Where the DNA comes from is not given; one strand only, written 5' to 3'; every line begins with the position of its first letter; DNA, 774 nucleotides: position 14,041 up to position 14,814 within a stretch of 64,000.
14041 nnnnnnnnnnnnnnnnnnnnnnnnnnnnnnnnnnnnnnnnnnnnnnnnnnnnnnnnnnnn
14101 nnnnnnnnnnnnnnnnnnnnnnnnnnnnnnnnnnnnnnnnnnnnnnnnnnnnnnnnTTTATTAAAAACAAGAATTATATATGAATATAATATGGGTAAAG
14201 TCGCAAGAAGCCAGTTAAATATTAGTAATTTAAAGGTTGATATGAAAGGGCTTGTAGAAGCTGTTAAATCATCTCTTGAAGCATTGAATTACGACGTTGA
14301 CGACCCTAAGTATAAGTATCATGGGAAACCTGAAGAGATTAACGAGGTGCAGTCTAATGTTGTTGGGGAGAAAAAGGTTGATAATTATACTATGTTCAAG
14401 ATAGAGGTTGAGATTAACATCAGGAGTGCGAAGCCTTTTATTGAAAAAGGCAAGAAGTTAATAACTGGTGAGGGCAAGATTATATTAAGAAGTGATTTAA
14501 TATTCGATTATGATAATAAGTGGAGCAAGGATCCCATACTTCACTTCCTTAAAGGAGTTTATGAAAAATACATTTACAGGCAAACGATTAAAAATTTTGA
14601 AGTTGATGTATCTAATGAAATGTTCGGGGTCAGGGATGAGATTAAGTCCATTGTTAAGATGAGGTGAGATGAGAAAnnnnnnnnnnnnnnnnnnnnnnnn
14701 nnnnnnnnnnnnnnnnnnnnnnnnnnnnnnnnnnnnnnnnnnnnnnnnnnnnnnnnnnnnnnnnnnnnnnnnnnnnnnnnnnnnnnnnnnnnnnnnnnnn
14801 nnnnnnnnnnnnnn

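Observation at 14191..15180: Tandem paralogous small proteins inserted between aCPSF1 and metG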

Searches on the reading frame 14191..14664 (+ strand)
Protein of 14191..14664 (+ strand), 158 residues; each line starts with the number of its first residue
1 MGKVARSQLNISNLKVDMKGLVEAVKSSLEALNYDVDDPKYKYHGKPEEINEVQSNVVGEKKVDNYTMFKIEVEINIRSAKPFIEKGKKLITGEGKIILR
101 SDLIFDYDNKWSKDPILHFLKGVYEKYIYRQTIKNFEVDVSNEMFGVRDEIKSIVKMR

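Call 4: search_protein_families(library=pfam, proteins=[window:14191-14664:+], max_evalue=10)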
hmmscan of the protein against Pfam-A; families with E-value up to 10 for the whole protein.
window:14191-14664:+ (158 aa): 0 families

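Call 5: search_protein_families(library=ncbifam, proteins=[window:14191-14664:+], max_evalue=10)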
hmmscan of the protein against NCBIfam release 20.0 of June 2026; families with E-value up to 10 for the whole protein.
window:14191-14664:+ (158 aa): 0 families

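Call 6: find_homologous_proteins(query=window:14191-14664:+, max_evalue=0.001)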
Query window:14191-14664:+ (158 aa): 3 proteins with E <= 0.001 among 41 candidates.
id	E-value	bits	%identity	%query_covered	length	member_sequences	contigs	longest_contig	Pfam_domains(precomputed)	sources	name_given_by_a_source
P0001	4.4e-96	337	100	100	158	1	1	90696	-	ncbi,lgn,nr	ncbi:MAG: hypothetical protein JW791_02625 [Nanoarchaeota archaeon]|nr:hypothetical protein [Nanoarc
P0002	1.4e-46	176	56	98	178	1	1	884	-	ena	-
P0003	5.1e-36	142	46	98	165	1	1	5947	-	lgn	-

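Call 14: search_solved_structures(query=A1, max_evalue=10)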
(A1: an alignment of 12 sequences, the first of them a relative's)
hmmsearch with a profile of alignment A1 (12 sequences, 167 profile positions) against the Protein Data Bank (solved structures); distinct sequences matched with E-value up to 10: 1.
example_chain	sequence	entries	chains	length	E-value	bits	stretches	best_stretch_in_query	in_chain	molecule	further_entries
6egc_A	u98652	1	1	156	0.16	15.2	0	13-49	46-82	SC_2L4HC2_23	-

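Call 18: search_protein_representatives(alignment_id=A1)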
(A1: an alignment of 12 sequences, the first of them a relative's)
Query: 12 sequences, 167 profile positions. Proteins with E-value up to 0.001 (for the whole library): 1419; up to 1e-10: 551; up to 1e-30: 15. The best 150 are listed.
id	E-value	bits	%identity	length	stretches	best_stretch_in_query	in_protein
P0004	1.3e-73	262.7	-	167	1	1-167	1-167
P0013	4.4e-65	235.0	-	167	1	1-167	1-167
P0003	3.0e-57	209.5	-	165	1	1-164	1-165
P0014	7.7e-55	201.6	-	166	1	1-167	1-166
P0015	1.7e-42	161.5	-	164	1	1-167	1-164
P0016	4.3e-38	147.2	-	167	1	13-167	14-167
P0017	3.1e-36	141.1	-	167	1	1-164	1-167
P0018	2.2e-35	138.3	-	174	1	2-166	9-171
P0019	3.6e-35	137.6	-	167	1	18-167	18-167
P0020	1.3e-34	135.9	-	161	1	19-165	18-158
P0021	3.7e-34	134.4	-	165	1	5-165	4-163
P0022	1.7e-32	129.0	-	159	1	10-162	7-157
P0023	4.0e-32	127.7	-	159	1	5-162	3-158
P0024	4.2e-31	124.4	-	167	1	1-166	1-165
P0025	1.0e-30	123.2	-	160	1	5-164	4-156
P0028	6.8e-28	114.0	-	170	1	5-166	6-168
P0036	8.8e-25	103.8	-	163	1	9-163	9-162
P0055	8.1e-23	97.5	-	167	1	3-163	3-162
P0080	6.4e-21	91.3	-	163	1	5-163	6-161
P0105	7.8e-20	87.8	-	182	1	18-164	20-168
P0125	7.5e-19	84.5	-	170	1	8-166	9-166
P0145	2.6e-18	82.8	-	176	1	18-160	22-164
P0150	3.1e-18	82.6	-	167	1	2-165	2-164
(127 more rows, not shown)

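Call 31: find_encoding_contigs(protein=P0145, flank=6000, max_places=2)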
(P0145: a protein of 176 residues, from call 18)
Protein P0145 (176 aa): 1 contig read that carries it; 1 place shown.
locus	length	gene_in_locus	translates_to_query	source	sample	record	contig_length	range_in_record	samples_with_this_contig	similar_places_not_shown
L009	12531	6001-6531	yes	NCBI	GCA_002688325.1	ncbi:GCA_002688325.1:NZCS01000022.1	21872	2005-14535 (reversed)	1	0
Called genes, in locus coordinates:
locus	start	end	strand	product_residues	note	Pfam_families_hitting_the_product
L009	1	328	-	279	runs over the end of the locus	-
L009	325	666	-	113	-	-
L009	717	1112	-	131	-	-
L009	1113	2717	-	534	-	PF00118:Cpn60_TCP1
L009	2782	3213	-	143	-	-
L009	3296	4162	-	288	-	PF26553:PDDEXK_19, PF01381:HTH_3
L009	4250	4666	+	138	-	PF00571:CBS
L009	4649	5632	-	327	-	PF01137:RTC, PF05189:RTC_insert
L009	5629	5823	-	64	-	-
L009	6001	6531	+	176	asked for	-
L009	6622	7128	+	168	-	-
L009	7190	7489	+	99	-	-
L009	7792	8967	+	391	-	PF01751:Toprim, PF13155:Toprim_2, PF13662:Toprim_4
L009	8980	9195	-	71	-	-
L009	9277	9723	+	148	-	-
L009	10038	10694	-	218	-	PF12705:PDDEXK_1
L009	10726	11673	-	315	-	-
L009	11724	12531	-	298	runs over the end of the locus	PF01972:SDH_protease, PF25145:NfeD1b_N, PF01343:Peptidase_S49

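Call 35: predict_structure(alignment_id=A4)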
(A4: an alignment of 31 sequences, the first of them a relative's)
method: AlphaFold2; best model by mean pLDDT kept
length: 158 residues; sequences in the alignment: 31
mean_pLDDT: 88.8   pTM: 0.80
mean pLDDT of the five models: 88.8, 86.4, 86.3, 85.3, 83.7
residues with pLDDT >= 90: 100; 70-90: 50; 50-70: 8; < 50: 0
segments of 3 or more residues with pLDDT < 50: none
pLDDT, mean of each block of 10 residues (from residue 1): 87 92 95 93 84 95 92 96 92 96 76 73 76 92 96 84
secondary structure, 60 per line:
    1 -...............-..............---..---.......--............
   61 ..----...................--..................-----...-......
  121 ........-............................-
elements in order: E2-16 H18-31 E40-46 E49-62 E67-85 E88-105 H115-128 H130-157

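Call 44: find_related_loci(query=A1, collection=genome_contigs, flank=5000)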
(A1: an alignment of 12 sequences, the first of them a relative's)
Query A1 (158 aa) in genome_contigs; peptide patterns used: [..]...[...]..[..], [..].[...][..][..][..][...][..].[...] (x = any residue, [..] = any of these).
42 stretches matched a pattern; 5 encode a relative of the query (tblastn E <= 1e-3); 4 distinct loci.
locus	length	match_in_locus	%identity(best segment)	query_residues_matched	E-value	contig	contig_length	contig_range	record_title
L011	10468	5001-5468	53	3-158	2e-54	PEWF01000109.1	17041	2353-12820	MAG: archaeon CG07_land_8_20_14_0_80_38_8 isolate CG07_land_8_20_14_0_80_38_8 CG07_land_8_20_14_0.80_scaffold_1563_c, wh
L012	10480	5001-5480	39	4-157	7e-32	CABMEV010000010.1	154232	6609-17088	uncultured archaeon isolate LFW-252_1 genome assembly, contig: LFW2521_6, whole genome shotgun sequence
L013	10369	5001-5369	30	17-140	1e-11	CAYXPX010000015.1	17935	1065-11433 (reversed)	MAG TPA_asm: Candidatus Woesearchaeota archaeon isolate SRP269290_co2_81 genome assembly, contig: NODE_3314_length_17935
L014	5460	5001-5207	29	89-157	3e-7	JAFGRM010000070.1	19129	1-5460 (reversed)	MAG: Candidatus Woesearchaeota archaeon isolate Zod_Metabat.828 k87_10461705, whole genome shotgun sequence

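Call 45: fold_search(model_id=the predicted structure, library=pdb)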
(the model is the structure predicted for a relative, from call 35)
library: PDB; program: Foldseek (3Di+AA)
matches with E <= 10: 987; with E <= 0.001: 0
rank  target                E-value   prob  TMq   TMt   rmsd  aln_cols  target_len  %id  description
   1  6ka3_D                1.5e-03  0.16  0.13  0.14  17.6       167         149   16  Crystal structure of a Thebaine synthase from Papaver somniferum (released 2020-06-24)
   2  3klx_A                4.8e-03  0.38  0.21  0.19  16.5       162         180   10  Crystal structure of native abscisic acid receptor PYL3 (released 2010-11-10)
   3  3ron_B                5.4e-03  0.77  0.29  0.24   8.8       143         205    7  Crystal Structure and Hemolytic Activity of the Cyt1Aa Toxin from Bacillus thuringiensis subsp. israelensis (released 2011-10-12)
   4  3ron_A                6.1e-03  0.63  0.27  0.23   7.3       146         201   10  Crystal Structure and Hemolytic Activity of the Cyt1Aa Toxin from Bacillus thuringiensis subsp. israelensis (released 2011-10-12)
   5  5z8o_B                6.1e-03  0.28  0.18  0.20  16.9       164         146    7  Structural of START superfamily protein MSMEG_0129 from Mycobacterium smegmatis (released 2018-03-21)
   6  9o5e_E                6.5e-03  0.94  0.34  0.09  10.2       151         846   11  The dimeric KICSTOR-GATOR1 supercomplex (released 2026-01-21)
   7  5jo2_A                6.9e-03  0.38  0.22  0.20  16.4       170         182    9  Crystal structure of abscisic acid-bound abscisic acid receptor PYL3 in complex with type 2C protein phosphatase HAB1 (released 2016-09-07)
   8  1pp0_A                7.9e-03  0.98  0.39  0.33   6.4       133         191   10  volvatoxin A2 in monoclinic crystal (released 2004-08-24)
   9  3oji_A                7.9e-03  0.33  0.21  0.19  16.8       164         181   10  X-ray crystal structure of the Py13 -pyrabactin complex (released 2011-08-10)
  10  9o5d_E                8.9e-03  0.84  0.31  0.09   9.2       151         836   13  The KICSTOR-GATOR1-SAMTOR complex (released 2026-01-21)
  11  8vo2                  9.5e-03  0.15  0.16  0.17  16.4       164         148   11  Pathogenesis related 10-10 C59S mutant (released 2024-10-23)
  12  3pf1_A                1.1e-02  0.98  0.27  0.12   8.5        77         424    4  E. coli FadL Asp348Ala mutant (released 2011-05-25)
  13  3oji_B                1.1e-02  0.41  0.24  0.22  15.1       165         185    7  X-ray crystal structure of the Py13 -pyrabactin complex (released 2011-08-10)
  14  4r7k_A                1.2e-02  0.69  0.30  0.28  11.1       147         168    8  1.88 Angstrom Resolution Crystal Structure of Hypothetical Protein jhp0584 from Helicobacter pylori. (released 2014-09-10)
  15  2e3r_A                1.2e-02  0.66  0.30  0.22  16.2       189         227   10  Crystal structure of CERT START domain in complex with C18-ceramide (P1) (released 2007-12-18)
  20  9q03_C                1.6e-02  0.16  0.15  0.09  14.8       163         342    7  Cryo-EM structure of ternary complex BCL6-CRBN-DDB1 with BCL6-760 (LDD, local refined) (released 2025-10-15)
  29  9ccr_A                2.0e-02  0.16  0.17  0.19  11.4       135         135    7  Crystal structure of the EspE7 thioesterase mutant R35A from the esperamicin biosynthetic pathway at 1.6 A (released 2025-06-25)
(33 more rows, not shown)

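Call 46: fold_search(model_id=the predicted structure, library=viral)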
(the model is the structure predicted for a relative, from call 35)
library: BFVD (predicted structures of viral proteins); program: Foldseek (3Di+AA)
matches with E <= 10: 1395; with E <= 0.001: 0
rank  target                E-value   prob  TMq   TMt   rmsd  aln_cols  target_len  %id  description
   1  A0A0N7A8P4            1.3e-03  0.90  0.28  0.28   7.5       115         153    5  (no name in the UniProt tables at hand)
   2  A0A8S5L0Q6            2.6e-03  0.63  0.20  0.09  28.7       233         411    8  Maturation protein [ssRNA phage SRR6960797_3]
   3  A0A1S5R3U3            2.9e-03  0.14  0.12  0.08  19.5       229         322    6  Tail tube protein [Pseudomonas phage pf16]
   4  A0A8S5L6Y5            3.1e-03  0.20  0.15  0.16  14.5       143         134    9  Uncharacterized protein [Siphoviridae sp. ct45W1]
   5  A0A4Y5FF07            3.5e-03  0.84  0.26  0.25  14.1       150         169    9  Uncharacterized protein [Lactobacillus phage 3-521]
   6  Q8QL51                3.7e-03  0.96  0.28  0.38   6.0       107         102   10  Uncharacterized protein 102 [Sulfolobus islandicus rod-shaped virus 1]
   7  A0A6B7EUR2            3.9e-03  0.41  0.17  0.18  10.5       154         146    7  (no name in the UniProt tables at hand)
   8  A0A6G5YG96            4.7e-03  0.80  0.29  0.28  15.3       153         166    8  (no name in the UniProt tables at hand)
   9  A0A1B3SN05            5.7e-03  0.89  0.27  0.37   5.5       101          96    9  Uncharacterized protein [Sulfolobus islandicus rod-shaped virus 3]
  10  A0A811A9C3            5.7e-03  0.84  0.26  0.11   8.6        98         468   11  (no name in the UniProt tables at hand)
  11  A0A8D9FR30            6.5e-03  0.66  0.21  0.11   7.5        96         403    8  Putative ATPase [uncultured marine phage]
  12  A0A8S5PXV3            6.5e-03  0.23  0.15  0.16  16.8       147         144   10  Uncharacterized protein [Siphoviridae sp. ctD3x5]
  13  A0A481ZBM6            6.9e-03  0.96  0.35  0.31   5.2       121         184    8  Uncharacterized protein [Pithovirus LCPAC403]
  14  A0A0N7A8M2            6.9e-03  0.75  0.26  0.30   6.9        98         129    7  (no name in the UniProt tables at hand)
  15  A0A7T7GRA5            6.9e-03  0.54  0.22  0.13   9.6       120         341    7  (no name in the UniProt tables at hand)
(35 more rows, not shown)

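Call 52: find_related_loci(query=A1, collection=metagenome_contigs, flank=6000)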
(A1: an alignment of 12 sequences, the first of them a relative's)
Query A1 (158 aa) in metagenome_contigs; peptide patterns used: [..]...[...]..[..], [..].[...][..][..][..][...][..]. (x = any residue, [..] = any of these).
212 stretches matched a pattern; 7 encode a relative of the query (tblastn E <= 1e-3); 7 distinct loci.
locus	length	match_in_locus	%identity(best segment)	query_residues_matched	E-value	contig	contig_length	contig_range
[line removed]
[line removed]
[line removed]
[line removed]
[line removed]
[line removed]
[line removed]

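Call 55: search_protein_families(library=pfam, proteins=[L013:825-1499:-, L013:1572-2504:-, L013:2600-3238:-, L013:3304-3777:-, L013:5803-6135:+, L013:6144-6707:+, L013:7614-8078:+, L013:8081-8740:+, L014:86-838:+, L014:1986-2849:-], max_evalue=0.001)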
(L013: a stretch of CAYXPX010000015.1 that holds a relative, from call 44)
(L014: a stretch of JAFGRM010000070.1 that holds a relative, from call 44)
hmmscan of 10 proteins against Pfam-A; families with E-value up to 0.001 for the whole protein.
L013:825-1499:- (224 aa): 1 family
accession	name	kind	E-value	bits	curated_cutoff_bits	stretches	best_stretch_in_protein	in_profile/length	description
PF01269.23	Fibrillarin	-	1.1e-81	273.8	27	1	6-223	5-225/227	Fibrillarin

L013:1572-2504:- (310 aa): 2 families
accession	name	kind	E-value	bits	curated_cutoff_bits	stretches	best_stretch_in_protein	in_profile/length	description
PF02223.23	Thymidylate_kin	-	3.6e-12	46.8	27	1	73-239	1-158/185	Thymidylate kinase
PF13238.12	AAA_18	-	0.00017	22.4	29.4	0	73-116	3-47/128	AAA domain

L013:2600-3238:- (212 aa): 1 family
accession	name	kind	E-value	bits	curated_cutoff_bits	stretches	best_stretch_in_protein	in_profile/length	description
PF01798.23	Nop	-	2.7e-36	125.6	25.4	1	62-210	60-208/228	snoRNA binding domain, fibrillarin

L013:3304-3777:- (157 aa): 0 families

L013:5803-6135:+ (110 aa): 1 family
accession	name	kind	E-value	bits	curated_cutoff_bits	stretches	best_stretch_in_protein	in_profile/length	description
PF03874.21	RNA_pol_Rpb4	-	9.5e-10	39.2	25.6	1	23-109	27-113/116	RNA polymerase Rpb4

L013:6144-6707:+ (187 aa): 2 families
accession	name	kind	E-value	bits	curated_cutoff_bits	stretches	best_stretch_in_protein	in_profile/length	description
PF04919.18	DUF655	-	1.2e-65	221.3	22.2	1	8-186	2-181/181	Protein of unknown function (DUF655)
PF14579.12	HHH_6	-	3.2e-05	24.5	25.6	0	125-158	28-62/90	Helix-hairpin-helix motif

L013:7614-8078:+ (154 aa): 1 family
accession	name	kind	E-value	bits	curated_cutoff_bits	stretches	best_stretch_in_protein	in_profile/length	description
PF00416.27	Ribosomal_S13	-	1e-31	110.4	31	1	13-137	1-127/128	Ribosomal protein S13/S18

L013:8081-8740:+ (219 aa): 1 family
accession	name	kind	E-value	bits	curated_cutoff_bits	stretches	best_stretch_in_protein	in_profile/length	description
PF01479.30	S4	-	7.7e-13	48.4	22.8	1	106-150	1-45/48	S4 domain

L014:86-838:+ (250 aa): 0 families

L014:1986-2849:- (287 aa): 1 family
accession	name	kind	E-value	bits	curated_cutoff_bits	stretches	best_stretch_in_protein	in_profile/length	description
PF04414.18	tRNA_deacylase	-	3.5e-58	197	33.6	1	71-276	3-203/205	D-aminoacyl-tRNA deacylase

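Call 68: search_protein_families(library=phrogs, proteins=[window:14191-14664:+], max_evalue=1)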
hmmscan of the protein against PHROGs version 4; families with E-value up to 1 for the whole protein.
window:14191-14664:+ (158 aa): 0 families

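Call 69: search_protein_families(library=padloc, proteins=[window:14191-14664:+], max_evalue=1)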
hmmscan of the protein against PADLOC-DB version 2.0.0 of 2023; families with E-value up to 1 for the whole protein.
window:14191-14664:+ (158 aa): 0 families
